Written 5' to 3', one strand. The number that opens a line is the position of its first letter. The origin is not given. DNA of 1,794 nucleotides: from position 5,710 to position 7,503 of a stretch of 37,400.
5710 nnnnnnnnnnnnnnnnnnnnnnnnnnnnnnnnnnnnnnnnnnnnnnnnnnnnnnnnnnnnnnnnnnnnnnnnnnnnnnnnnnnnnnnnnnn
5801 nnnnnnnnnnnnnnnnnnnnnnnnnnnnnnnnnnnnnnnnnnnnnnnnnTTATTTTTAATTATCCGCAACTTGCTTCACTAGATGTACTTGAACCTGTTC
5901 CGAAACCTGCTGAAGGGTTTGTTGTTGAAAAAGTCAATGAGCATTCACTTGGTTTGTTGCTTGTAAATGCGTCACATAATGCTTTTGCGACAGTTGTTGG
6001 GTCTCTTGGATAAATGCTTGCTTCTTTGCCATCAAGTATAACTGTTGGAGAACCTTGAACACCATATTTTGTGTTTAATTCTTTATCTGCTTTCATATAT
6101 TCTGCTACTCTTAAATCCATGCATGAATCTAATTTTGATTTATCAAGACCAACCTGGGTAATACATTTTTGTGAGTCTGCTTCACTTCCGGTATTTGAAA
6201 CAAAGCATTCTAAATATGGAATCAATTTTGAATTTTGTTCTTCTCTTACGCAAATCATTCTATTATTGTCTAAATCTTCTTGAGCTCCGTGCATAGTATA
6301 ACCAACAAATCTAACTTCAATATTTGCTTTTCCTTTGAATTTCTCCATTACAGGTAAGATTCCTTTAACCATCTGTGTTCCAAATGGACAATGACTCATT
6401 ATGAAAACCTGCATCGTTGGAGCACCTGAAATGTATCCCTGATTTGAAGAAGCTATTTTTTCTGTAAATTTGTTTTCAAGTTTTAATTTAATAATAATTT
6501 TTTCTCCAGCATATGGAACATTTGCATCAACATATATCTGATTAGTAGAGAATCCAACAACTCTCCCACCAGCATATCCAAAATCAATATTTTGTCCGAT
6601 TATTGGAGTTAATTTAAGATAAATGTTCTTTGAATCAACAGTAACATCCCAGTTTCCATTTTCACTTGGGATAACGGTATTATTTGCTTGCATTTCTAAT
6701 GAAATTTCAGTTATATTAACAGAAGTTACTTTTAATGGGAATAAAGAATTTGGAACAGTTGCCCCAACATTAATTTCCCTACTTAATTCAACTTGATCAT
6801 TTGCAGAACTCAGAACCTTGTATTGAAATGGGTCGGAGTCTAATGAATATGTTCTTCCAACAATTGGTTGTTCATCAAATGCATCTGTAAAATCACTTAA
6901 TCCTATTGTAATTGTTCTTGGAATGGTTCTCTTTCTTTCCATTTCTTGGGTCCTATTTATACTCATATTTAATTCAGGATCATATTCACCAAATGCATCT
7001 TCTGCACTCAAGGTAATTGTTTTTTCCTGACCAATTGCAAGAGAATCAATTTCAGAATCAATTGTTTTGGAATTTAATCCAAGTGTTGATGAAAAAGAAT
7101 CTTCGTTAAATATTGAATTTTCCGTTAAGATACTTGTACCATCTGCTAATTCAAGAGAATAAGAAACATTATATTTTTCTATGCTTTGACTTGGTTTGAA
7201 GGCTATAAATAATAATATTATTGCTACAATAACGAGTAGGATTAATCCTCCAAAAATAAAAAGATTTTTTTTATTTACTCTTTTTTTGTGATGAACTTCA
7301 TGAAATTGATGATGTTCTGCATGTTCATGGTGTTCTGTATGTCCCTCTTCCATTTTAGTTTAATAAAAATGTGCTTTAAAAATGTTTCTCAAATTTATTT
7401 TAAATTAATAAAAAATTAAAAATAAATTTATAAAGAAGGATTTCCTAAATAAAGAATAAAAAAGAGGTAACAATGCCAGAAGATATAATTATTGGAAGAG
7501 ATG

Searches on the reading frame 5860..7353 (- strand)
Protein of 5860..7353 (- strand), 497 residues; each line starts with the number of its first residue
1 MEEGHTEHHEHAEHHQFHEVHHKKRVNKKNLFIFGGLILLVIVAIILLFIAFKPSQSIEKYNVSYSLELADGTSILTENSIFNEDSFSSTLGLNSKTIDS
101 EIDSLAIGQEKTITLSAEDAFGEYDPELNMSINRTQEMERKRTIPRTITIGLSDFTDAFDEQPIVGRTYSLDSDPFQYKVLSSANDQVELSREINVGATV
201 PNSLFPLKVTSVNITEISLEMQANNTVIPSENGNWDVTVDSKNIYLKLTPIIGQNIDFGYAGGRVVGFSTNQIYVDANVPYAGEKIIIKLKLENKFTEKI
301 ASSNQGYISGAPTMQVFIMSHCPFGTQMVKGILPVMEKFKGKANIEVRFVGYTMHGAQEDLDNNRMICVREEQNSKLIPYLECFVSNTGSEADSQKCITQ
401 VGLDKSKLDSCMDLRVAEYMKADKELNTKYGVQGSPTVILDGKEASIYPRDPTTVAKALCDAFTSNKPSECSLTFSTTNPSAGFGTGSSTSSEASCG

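Call 3: search_protein_families(library=pfam, proteins=[window:5860-7353:-], max_evalue=1)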
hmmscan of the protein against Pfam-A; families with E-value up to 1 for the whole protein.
window:5860-7353:- (497 aa): 5 families
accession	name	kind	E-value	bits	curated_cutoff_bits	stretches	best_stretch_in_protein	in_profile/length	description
PF13462.12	Thioredoxin_4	-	0.00064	20.4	23.2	1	312-445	15-150/165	Thioredoxin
PF03227.22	GILT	-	0.0018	19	22.4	1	314-400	2-106/107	Gamma interferon inducible lysosomal thiol reductase (GILT)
PF01323.26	DSBA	-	0.0019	18.5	25.6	1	390-445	121-176/191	DSBA-like thioredoxin domain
PF13098.12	Thioredoxin_2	-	0.006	17.4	27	1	310-444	5-85/104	Thioredoxin-like domain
PF10183.14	ESSS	-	0.17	12.5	22.8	1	12-60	45-90/115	ESSS subunit of NADH:ubiquinone oxidoreductase (complex I)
